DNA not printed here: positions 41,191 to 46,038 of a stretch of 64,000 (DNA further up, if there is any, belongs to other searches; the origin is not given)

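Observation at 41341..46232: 1516-aa double-ATPase/HgdB-like fusion translationally coupled to a tiny 4-TM DMT protein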

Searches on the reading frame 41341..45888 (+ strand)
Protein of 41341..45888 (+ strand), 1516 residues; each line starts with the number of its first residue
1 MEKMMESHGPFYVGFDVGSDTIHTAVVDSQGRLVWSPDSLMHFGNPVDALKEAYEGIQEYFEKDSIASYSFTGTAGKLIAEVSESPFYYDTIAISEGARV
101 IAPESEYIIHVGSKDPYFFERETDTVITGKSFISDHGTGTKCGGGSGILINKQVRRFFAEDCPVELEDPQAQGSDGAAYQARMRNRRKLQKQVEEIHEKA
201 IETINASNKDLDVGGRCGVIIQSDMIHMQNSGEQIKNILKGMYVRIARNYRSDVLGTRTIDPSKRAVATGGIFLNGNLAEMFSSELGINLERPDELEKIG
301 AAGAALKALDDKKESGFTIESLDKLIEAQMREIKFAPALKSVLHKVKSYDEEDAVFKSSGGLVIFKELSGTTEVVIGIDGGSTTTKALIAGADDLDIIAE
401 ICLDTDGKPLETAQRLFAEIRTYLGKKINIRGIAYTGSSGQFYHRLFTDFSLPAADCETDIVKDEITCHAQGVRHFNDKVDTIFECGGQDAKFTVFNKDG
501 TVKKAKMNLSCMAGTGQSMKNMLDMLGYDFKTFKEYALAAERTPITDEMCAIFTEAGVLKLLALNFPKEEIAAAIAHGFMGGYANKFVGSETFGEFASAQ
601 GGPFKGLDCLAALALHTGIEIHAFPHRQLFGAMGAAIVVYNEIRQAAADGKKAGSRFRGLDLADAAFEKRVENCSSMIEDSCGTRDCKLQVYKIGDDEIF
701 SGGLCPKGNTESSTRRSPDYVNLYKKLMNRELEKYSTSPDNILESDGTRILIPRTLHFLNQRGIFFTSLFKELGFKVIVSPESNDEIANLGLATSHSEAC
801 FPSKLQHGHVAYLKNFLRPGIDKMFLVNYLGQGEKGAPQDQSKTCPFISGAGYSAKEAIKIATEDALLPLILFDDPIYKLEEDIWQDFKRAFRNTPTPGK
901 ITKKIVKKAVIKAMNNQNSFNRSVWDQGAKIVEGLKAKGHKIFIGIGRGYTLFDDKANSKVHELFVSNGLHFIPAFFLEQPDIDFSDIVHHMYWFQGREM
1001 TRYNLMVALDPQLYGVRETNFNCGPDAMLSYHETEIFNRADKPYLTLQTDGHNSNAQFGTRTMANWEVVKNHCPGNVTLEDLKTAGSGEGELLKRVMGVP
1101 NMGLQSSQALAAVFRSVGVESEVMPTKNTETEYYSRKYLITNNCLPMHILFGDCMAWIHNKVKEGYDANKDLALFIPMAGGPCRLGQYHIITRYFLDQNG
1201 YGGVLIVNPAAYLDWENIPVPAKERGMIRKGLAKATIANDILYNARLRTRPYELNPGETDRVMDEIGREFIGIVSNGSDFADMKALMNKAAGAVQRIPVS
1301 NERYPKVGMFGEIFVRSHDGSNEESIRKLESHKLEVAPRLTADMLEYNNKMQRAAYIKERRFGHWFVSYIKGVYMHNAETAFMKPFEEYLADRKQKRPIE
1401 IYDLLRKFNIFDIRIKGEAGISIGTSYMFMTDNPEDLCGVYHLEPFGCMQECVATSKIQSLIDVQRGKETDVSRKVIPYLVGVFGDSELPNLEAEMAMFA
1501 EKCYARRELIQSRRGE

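Call 6: search_protein_families(library=pfam, proteins=[window:41341-45888:+], max_evalue=0.01)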
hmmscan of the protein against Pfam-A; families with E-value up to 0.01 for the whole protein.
window:41341-45888:+ (1516 aa): 2 families
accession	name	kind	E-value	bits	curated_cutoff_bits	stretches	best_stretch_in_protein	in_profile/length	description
PF09989.15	DUF2229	-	2.6e-39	135.5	29.4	1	750-974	2-214/218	CoA enzyme activase uncharacterised domain (DUF2229)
PF01869.26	BcrAD_BadFG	-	6.4e-29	101.8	31.5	2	376-637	1-269/271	BadF/BadG/BcrA/BcrD ATPase family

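Call 7: search_protein_families(library=ncbifam, proteins=[window:41341-45888:+], max_evalue=0.01)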
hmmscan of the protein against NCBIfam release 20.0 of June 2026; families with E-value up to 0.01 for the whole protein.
window:41341-45888:+ (1516 aa): 5 families
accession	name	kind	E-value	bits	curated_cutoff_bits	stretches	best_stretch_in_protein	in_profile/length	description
TIGR00241.1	CoA_E_activ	domain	1.1e-39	136.4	125.4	2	375-638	2-248/248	acyl-CoA dehydratase activase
TIGR03192.1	benz_CoA_bzdQ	equivalog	3.2e-12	46.5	380.2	1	374-578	33-225/293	benzoyl-CoA reductase, bzd-type, subunit Q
TIGR02259.1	benz_CoA_red_A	equivalog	2.7e-11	42.9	578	1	460-576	248-364/432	benzoyl-CoA reductase subunit A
TIGR03286.1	methan_mark_15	hypoth_equivalog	2.6e-10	39.9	455.75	1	373-637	144-399/404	methanogenesis marker 15 protein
TIGR02261.1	benz_CoA_red_D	equivalog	3.2e-10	39.7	312.85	1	466-577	84-195/262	benzoyl-CoA reductase subunit D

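Call 9: search_solved_structures(query=window:41341-45888:+, max_evalue=0.01)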
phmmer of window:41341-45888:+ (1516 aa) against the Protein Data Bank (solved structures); distinct sequences matched with E-value up to 0.01: 5.
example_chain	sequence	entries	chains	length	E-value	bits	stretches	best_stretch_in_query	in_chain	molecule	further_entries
4eht_A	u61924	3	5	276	2.1e-16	61.7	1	376-648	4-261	Activator of 2-hydroxyisocaproyl-CoA dehydratase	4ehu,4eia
1hux_A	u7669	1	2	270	5.7e-16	60.3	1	376-647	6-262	ACTIVATOR OF (R)-2-HYDROXYGLUTARYL-COA DEHYDRATASE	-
7yyl_E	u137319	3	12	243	6.8e-15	56.7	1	462-639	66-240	Putative CoA-substrate-specific enzyme activase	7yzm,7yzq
9gai_D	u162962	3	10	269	1.5e-14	55.6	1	377-644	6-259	3-methylbenzoyl-CoA reductase alpha subunit MbdQ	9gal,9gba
9gai_C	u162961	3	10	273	1.5e-08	35.7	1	375-573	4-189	3-methylbenzoyl-CoA reductase delta subunit MbdP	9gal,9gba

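Call 15: find_homologous_proteins(query=window:41341-45888:+, max_evalue=1e-10)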
Query window:41341-45888:+ (1516 aa): 697 proteins with E <= 1e-10 among 8000 candidates; the best 120 are listed.
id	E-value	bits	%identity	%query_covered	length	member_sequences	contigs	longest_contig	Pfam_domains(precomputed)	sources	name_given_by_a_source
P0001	0.0e+0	3478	99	100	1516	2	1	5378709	PF01869.27,PF09989.16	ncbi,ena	-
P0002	0.0e+0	2713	76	100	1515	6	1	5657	PF01869.27,PF09989.16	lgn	-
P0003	0.0e+0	2707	75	100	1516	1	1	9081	PF01869.27,PF09989.16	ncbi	-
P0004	0.0e+0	2673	75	99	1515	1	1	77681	PF01869.27,PF09989.16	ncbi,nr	ncbi:MAG: hypothetical protein JEY99_08690 [Spirochaetales bacterium]|nr:hypothetical protein [Spiro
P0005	0.0e+0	2597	73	100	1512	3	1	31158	PF01869.27,PF09989.16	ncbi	-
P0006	0.0e+0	2582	73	99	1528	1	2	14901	PF01869.27,PF09989.16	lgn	-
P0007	0.0e+0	2460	69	99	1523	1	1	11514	PF01869.27,PF09989.16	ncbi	-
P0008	0.0e+0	2342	66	99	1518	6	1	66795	PF01869.27,PF09989.16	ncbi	-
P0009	0.0e+0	2235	64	99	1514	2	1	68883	PF01869.27,PF09989.16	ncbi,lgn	-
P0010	0.0e+0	2217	63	100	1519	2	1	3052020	PF01869.27,PF09989.16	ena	-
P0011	0.0e+0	2208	63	100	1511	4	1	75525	PF01869.27,PF09989.16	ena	-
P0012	0.0e+0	2207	63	99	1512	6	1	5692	PF01869.27,PF09989.16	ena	-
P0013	0.0e+0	2201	64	99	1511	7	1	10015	PF01869.27,PF09989.16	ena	-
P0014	0.0e+0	2200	64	99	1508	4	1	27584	PF01869.27,PF09989.16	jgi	jgi:activator of 2-hydroxyglutaryl-CoA dehydratase/predicted nucleotide-binding protein (sugar kinas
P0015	0.0e+0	2200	62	99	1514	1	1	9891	PF01869.27,PF09989.16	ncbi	-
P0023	0.0e+0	1837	54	99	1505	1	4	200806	PF01869.27,PF09989.16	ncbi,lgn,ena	-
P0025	0.0e+0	1811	53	100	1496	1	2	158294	PF01869.27,PF09989.16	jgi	jgi:activator of 2-hydroxyglutaryl-CoA dehydratase/predicted nucleotide-binding protein (sugar kinas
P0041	0.0e+0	1659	50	99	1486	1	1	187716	PF01869.27,PF09989.16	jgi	jgi:activator of 2-hydroxyglutaryl-CoA dehydratase/predicted nucleotide-binding protein (sugar kinas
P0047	0.0e+0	1577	49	99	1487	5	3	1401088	PF01869.27,PF09989.16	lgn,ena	-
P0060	0.0e+0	1453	46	99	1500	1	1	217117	PF01869.27,PF09989.16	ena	-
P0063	0.0e+0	1445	46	99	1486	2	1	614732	PF01869.27,PF09989.16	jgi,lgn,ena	-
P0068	0.0e+0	1419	45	99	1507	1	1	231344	PF01869.27,PF09989.16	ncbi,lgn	-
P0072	0.0e+0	1406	44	99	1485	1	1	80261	PF01869.27,PF09989.16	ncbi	ncbi:acyl-CoA dehydratase activase [Desulfatiferula olefinivorans]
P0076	0.0e+0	1140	40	99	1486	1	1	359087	PF01869.27,PF09989.16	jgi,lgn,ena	-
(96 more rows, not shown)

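Call 20: find_related_loci(query=A1, collection=genome_contigs, flank=6000)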
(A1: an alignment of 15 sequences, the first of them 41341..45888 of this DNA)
Query A1 (1516 aa) in genome_contigs; peptide patterns used: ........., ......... (x = any residue, [..] = any of these).
282 stretches matched a pattern; 269 encode a relative of the query (tblastn E <= 1e-3); the best 80 are kept; 80 distinct loci.
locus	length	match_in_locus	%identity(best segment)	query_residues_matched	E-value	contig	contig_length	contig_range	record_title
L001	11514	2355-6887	69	11-1511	0e+0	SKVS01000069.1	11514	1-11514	MAG: Spirochaetaceae bacterium isolate CSSed162cmB_170 CSSed16-2cmB-19631, whole genome shotgun sequence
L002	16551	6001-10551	75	2-1516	0e+0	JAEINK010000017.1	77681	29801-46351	MAG: Spirochaetales bacterium isolate MAG2 NODE_323_length_77681_cov_22.877725, whole genome shotgun sequence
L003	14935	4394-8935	76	1-1514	0e+0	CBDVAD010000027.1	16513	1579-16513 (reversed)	MAG TPA_asm: uncultured bacterium isolate SRR22302365_concoct_1 genome assembly, contig: ERZ25074835.2154, whole genome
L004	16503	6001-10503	64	11-1514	0e+0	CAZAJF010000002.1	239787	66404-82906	MAG TPA_asm: uncultured Treponemataceae bacterium isolate SRP302447_co1_774 genome assembly, contig: NODE_174_length_239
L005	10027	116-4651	63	1-1515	0e+0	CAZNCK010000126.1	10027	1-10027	MAG TPA_asm: uncultured Treponemataceae bacterium isolate SRP050083_co2_42 genome assembly, contig: NODE_5412_length_100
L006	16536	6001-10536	62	4-1516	0e+0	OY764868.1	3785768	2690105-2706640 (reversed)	MAG: Spirochaetia bacterium isolate 011fa16d-6e6a-4572-b8a7-e5a7f8581680 genome assembly, chromosome: 1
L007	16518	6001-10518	66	6-1509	0e+0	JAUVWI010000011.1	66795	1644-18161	MAG: Spirochaetales bacterium isolate CSMAG_1186 CSMAG_1186_k127_1186270_length_66795_cov_23.7964, whole genome shotgun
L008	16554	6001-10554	63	12-1515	0e+0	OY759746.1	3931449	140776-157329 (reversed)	MAG: Spirochaetia bacterium isolate 37a8ee1d-4d30-4a0d-bbf4-d03c19003557 genome assembly, chromosome: 1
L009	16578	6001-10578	62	4-1515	0e+0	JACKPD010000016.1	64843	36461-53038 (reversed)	MAG: Spirochaetales bacterium isolate HK-STAS-SPIR-6 HK-STAS-SPIR-6_16, whole genome shotgun sequence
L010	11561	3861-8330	57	11-1509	0e+0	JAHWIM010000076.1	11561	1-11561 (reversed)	MAG: Candidatus Woesearchaeota archaeon isolate YT1_562 k127_74187374, whole genome shotgun sequence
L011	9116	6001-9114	75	11-1048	0e+0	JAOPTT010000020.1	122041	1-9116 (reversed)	MAG: Spirochaetaceae bacterium isolate tPB_Spir1 H3element_contig_1434, whole genome shotgun sequence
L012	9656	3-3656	62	319-1516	0e+0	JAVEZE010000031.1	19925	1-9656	MAG: Spirochaetia bacterium isolate BF4_58 NODE_8256_length_19925_cov_4.415951_Biofilm4, whole genome shotgun sequence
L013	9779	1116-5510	53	5-1509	0e+0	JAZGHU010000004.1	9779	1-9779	MAG: Candidatus Woesearchaeota archaeon isolate SCS6bin.8 SCS6bin.8_4, whole genome shotgun sequence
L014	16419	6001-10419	52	11-1509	0e+0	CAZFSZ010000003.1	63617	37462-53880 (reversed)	MAG TPA_asm: uncultured Methanosarcinales archaeon isolate SRP141376_co2_190 genome assembly, contig: NODE_1177_length_6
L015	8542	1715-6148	51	11-1515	0e+0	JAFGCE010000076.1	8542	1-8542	MAG: Candidatus Woesearchaeota archaeon isolate Zod_Metabat.1084 k87_13504711, whole genome shotgun sequence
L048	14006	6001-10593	35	2-1516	0e+0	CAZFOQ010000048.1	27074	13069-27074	MAG TPA_asm: uncultured Pirellulales bacterium isolate SRP068000_co1_345 genome assembly, contig: NODE_2069_length_27074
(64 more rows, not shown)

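Call 45: find_homologous_proteins(query=P0072, max_evalue=1e-50)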
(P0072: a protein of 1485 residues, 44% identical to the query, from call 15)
Query P0072 (1485 aa): 2029 proteins with E <= 1e-50 among 8000 candidates; the best 120 are listed.
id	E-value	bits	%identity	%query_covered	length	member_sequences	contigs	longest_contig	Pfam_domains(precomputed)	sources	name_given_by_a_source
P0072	0.0e+0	3448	100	100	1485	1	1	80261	PF01869.27,PF09989.16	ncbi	ncbi:acyl-CoA dehydratase activase [Desulfatiferula olefinivorans]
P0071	0.0e+0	3022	86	100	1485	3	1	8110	PF01869.27,PF09989.16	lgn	-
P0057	0.0e+0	2484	71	100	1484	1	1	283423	PF01869.27,PF09989.16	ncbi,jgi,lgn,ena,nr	ncbi:MAG: hypothetical protein KKD44_01665 [Proteobacteria bacterium]|nr:hypothetical protein [Pseud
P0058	0.0e+0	2380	69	100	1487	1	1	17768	PF01869.27,PF09989.16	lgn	-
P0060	0.0e+0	2259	65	100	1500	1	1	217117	PF01869.27,PF09989.16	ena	-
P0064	0.0e+0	2210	64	100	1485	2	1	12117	PF01869.27,PF09989.16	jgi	jgi:activator of 2-hydroxyglutaryl-CoA dehydratase/predicted nucleotide-binding protein (sugar kinas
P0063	0.0e+0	2197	63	100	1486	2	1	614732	PF01869.27,PF09989.16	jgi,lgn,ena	-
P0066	0.0e+0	2196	64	100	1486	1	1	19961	PF01869.27,PF09989.16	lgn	-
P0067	0.0e+0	2194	63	100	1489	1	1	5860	PF01869.27,PF09989.16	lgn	-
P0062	0.0e+0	2172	62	100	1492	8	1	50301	PF01869.27,PF09989.16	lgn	-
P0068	0.0e+0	2072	60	100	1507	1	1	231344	PF01869.27,PF09989.16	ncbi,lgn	-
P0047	0.0e+0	2041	60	100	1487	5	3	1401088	PF01869.27,PF09989.16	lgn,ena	-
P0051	0.0e+0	2034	60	100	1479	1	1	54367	PF01869.27,PF09989.16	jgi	-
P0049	0.0e+0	2022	59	100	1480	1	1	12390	PF01869.27,PF09989.16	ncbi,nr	ncbi:MAG: hypothetical protein GY737_20435 [Desulfobacteraceae bacterium]|nr:hypothetical protein [D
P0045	0.0e+0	2016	59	100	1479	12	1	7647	PF01869.27,PF09989.16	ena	-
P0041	0.0e+0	1829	52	100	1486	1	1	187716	PF01869.27,PF09989.16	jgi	jgi:activator of 2-hydroxyglutaryl-CoA dehydratase/predicted nucleotide-binding protein (sugar kinas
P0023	0.0e+0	1761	52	99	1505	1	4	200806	PF01869.27,PF09989.16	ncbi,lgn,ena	-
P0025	0.0e+0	1748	52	99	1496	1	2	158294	PF01869.27,PF09989.16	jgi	jgi:activator of 2-hydroxyglutaryl-CoA dehydratase/predicted nucleotide-binding protein (sugar kinas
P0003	0.0e+0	1425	45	100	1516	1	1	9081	PF01869.27,PF09989.16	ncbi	-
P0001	0.0e+0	1417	44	99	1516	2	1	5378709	PF01869.27,PF09989.16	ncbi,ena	-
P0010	0.0e+0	1391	44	100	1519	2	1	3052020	PF01869.27,PF09989.16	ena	-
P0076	0.0e+0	1222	42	99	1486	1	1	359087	PF01869.27,PF09989.16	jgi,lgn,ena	-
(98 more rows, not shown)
